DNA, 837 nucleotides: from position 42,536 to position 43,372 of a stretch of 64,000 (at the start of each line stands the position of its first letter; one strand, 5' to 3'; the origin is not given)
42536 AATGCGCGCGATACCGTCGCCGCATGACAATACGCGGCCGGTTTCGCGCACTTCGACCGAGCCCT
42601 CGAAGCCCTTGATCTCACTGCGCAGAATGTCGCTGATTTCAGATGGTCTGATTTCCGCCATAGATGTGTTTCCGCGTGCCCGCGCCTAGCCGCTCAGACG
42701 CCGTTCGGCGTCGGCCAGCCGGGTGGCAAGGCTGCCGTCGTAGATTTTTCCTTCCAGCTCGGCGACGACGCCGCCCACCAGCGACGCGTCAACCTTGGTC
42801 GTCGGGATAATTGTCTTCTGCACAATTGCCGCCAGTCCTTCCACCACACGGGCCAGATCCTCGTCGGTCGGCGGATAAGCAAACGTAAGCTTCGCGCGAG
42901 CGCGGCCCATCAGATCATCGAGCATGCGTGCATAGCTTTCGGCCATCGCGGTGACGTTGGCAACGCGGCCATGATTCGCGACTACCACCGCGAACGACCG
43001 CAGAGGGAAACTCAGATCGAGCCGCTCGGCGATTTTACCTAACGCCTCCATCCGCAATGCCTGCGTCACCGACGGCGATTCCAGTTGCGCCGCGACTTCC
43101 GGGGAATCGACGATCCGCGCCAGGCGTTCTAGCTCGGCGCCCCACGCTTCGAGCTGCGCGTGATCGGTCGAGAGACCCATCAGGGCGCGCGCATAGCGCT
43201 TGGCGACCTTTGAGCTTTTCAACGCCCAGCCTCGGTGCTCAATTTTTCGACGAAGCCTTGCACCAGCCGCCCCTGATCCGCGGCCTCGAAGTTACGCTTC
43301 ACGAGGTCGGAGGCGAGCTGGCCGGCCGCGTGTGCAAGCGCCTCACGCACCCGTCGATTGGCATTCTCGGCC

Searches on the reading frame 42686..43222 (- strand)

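Call 55: search_protein_families(library=pfam, proteins=[window:42686-43222:-], max_evalue=0.01)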
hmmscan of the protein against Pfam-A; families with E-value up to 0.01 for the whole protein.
window:42686-43222:- (178 aa): 1 family
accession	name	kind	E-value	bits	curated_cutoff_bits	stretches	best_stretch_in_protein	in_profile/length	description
PF00213.23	OSCP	-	3.1e-34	118.9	22.3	1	6-176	1-172/172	ATP synthase delta (OSCP) subunit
